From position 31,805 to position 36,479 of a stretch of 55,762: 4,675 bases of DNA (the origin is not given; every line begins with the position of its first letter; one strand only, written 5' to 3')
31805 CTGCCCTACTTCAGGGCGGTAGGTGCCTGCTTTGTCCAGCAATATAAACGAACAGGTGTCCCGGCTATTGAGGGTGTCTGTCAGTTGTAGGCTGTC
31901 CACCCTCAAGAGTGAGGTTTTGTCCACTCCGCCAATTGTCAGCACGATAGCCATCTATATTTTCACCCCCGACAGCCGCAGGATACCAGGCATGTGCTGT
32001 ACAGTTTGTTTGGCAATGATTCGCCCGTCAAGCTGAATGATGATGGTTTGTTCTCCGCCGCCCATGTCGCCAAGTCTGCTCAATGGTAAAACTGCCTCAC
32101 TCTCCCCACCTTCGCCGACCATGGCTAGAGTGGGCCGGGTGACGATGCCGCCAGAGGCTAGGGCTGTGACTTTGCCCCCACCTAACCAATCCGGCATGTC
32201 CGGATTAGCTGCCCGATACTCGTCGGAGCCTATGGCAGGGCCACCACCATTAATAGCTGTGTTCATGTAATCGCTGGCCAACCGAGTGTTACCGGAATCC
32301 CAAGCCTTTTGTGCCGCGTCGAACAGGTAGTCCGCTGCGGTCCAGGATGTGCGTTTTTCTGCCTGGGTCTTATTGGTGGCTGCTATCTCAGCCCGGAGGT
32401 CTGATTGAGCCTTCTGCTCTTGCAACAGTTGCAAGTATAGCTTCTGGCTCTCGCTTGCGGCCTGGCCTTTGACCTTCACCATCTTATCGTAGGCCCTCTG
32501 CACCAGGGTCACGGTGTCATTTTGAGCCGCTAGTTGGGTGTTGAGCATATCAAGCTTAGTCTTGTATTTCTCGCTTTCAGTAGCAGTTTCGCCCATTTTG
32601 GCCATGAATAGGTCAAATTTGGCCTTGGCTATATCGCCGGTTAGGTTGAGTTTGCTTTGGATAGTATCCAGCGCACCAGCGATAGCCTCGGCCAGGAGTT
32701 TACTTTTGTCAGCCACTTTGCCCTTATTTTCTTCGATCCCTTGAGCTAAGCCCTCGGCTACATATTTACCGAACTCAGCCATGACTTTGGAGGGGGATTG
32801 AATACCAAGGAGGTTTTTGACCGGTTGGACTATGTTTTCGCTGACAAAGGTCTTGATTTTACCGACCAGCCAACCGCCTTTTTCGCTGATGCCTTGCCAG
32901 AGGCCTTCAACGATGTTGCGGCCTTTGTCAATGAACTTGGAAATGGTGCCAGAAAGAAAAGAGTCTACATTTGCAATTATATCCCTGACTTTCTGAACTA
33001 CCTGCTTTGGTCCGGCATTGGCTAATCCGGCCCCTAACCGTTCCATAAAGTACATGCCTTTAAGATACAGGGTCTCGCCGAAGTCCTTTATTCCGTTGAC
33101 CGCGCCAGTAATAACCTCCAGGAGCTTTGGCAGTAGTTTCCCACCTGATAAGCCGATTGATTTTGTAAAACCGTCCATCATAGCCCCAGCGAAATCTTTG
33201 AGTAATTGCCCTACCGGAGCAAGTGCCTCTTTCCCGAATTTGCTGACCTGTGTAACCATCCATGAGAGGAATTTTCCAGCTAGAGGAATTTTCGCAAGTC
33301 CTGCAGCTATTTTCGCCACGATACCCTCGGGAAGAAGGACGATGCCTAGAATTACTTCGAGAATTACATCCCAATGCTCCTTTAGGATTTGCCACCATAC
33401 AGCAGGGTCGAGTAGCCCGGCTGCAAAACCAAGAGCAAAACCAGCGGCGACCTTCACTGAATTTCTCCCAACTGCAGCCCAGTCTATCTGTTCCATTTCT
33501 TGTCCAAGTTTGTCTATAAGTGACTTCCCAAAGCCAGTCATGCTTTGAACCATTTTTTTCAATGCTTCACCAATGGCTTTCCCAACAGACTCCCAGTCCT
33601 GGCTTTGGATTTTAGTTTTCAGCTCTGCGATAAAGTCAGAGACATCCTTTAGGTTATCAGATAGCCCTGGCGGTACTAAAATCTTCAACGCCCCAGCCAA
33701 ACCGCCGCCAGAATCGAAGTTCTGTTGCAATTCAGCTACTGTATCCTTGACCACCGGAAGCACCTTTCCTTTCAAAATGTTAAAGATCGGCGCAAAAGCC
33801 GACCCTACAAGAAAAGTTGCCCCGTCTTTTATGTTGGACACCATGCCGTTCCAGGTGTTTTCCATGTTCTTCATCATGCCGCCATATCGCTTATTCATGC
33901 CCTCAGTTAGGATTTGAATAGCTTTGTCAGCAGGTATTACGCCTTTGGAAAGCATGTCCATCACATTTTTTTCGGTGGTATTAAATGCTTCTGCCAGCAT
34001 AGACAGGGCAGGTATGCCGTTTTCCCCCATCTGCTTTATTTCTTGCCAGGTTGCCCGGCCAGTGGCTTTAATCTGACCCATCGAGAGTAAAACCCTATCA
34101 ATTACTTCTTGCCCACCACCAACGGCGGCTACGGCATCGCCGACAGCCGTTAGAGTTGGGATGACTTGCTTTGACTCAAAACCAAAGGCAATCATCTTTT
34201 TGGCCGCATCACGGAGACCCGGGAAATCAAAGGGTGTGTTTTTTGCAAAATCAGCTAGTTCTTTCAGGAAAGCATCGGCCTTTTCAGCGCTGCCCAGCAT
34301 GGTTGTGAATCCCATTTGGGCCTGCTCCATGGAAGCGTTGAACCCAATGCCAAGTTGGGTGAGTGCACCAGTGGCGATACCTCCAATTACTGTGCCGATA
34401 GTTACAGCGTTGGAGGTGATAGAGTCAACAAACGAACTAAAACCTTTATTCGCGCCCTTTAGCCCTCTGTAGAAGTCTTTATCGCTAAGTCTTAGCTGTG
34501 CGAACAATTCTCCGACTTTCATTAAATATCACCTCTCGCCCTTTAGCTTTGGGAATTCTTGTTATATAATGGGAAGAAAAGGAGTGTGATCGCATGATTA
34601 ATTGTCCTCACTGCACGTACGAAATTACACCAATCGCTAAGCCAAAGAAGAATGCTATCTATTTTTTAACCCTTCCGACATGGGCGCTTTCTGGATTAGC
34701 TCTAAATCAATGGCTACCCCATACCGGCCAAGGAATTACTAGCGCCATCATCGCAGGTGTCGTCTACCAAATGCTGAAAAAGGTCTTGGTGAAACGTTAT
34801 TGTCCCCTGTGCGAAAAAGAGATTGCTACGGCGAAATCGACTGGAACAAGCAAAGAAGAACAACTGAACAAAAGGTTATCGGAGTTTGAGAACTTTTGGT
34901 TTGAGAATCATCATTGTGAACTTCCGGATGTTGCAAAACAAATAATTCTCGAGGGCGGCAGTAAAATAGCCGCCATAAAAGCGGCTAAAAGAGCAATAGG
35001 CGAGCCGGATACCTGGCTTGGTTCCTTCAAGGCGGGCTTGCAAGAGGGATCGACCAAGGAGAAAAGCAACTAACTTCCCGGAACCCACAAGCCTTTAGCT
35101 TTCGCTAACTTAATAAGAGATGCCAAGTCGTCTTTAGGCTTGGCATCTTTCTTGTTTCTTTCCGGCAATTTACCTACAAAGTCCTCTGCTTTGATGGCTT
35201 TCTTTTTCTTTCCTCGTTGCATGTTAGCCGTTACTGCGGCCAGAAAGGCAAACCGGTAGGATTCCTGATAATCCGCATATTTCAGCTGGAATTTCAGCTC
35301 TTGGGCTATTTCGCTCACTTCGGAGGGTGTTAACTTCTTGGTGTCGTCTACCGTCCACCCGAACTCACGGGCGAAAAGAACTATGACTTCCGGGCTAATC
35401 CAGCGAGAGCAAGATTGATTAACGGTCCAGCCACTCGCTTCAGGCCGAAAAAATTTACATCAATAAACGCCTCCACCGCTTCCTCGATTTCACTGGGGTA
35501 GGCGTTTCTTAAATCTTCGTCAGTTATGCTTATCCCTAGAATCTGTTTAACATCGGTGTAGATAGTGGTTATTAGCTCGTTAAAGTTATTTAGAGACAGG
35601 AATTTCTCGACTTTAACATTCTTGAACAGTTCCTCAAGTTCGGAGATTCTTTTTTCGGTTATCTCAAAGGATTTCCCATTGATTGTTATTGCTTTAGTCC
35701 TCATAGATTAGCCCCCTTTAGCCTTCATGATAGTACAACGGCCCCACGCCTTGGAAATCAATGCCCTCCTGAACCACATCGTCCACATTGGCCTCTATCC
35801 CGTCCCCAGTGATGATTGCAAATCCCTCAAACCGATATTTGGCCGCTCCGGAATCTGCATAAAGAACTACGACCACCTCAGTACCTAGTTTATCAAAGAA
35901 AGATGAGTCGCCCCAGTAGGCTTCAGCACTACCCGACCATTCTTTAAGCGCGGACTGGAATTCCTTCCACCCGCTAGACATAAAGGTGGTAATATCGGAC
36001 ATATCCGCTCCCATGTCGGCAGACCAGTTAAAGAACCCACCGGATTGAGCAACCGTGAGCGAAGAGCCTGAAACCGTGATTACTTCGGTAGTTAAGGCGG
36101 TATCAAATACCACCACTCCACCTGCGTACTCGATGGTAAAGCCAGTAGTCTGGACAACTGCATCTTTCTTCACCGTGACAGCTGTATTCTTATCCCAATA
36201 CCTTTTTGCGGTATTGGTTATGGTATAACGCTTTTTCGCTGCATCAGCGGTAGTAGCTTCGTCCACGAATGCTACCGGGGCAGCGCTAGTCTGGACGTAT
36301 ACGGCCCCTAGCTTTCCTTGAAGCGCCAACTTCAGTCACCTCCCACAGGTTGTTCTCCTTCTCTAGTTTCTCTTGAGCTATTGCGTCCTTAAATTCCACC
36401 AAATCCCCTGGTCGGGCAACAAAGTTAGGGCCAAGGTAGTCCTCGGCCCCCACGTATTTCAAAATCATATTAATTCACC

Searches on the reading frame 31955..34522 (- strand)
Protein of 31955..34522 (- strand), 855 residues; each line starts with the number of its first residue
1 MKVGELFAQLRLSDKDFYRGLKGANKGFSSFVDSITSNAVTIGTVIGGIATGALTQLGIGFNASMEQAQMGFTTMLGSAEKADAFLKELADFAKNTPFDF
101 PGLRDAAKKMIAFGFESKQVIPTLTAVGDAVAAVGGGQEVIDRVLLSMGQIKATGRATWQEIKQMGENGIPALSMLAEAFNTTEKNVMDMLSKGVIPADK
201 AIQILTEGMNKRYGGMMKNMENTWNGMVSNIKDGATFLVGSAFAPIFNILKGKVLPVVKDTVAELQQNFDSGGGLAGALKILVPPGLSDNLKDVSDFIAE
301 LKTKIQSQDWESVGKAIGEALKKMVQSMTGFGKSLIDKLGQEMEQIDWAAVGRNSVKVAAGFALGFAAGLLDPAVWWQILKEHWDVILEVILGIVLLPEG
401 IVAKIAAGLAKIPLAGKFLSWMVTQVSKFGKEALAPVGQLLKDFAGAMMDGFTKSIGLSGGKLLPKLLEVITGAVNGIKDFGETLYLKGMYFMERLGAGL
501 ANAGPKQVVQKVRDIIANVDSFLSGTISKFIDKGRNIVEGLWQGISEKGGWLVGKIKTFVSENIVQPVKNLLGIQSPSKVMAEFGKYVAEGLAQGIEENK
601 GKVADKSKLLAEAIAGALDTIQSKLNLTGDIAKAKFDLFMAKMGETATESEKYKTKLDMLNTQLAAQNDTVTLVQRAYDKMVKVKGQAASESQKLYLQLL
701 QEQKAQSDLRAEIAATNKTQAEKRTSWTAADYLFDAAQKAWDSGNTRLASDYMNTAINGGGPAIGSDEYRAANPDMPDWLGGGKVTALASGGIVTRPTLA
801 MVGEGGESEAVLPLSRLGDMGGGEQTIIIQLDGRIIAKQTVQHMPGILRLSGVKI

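Call 12: search_protein_families(library=phrogs, proteins=[window:31955-34522:-], max_evalue=0.00001)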
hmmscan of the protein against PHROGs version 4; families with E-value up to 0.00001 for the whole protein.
window:31955-34522:- (855 aa): 25 families
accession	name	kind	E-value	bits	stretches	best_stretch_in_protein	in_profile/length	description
phrog_12798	-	tail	9.5e-47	160.8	2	24-235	29-239/1031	tail length tape measure protein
phrog_1686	-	tail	5.6e-40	138.1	2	51-251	121-326/1224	tail length tape measure protein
phrog_9959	-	tail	2.2e-30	106.1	1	38-233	51-245/1708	tail length tape measure protein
phrog_973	-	tail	6.6e-29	101.5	1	26-369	97-417/1465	tail length tape measure protein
phrog_1272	-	tail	1e-27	97.4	1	515-609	1423-1519/1606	tail length tape measure protein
phrog_58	-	tail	2.1e-24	87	1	20-728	290-1114/1544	tail length tape measure protein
phrog_305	-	tail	3.5e-22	79.9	1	23-724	257-837/1001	tail length tape measure protein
phrog_5493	-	tail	8.3e-22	78.3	1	455-692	873-1097/1102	tail length tape measure protein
phrog_1204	-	tail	9.5e-20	71.1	1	503-691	1264-1466/1483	tail protein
phrog_33570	-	unknown function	5.2e-17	62.6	1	61-234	259-429/686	-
phrog_26805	-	unknown function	1.1e-14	54.7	1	465-677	466-671/697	-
phrog_16017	-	unknown function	5.1e-13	48.8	1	63-234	257-425/1234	-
phrog_16692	-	unknown function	2e-12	47.4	1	39-226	161-361/1107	-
phrog_4372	-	tail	1.2e-11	43.8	1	417-720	1169-1457/1681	tail length tape measure protein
phrog_5448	-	tail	1.4e-11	43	1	66-749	1458-2156/3103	tail length tape measure protein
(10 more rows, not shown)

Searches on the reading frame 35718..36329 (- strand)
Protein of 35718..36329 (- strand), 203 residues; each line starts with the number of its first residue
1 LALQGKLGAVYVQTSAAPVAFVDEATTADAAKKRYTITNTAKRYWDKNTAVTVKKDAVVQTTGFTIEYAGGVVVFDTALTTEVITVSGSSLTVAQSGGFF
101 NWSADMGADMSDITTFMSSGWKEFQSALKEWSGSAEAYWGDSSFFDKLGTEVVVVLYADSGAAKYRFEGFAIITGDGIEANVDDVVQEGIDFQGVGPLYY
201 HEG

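Call 101: search_protein_families(library=phrogs, proteins=[window:35718-36329:-], max_evalue=0.001)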
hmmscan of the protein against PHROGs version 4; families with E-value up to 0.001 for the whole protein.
window:35718-36329:- (203 aa): 1 family
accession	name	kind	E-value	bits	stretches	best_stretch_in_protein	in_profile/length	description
phrog_1407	-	tail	3.7e-13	50.6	1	98-199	49-162/258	major tail protein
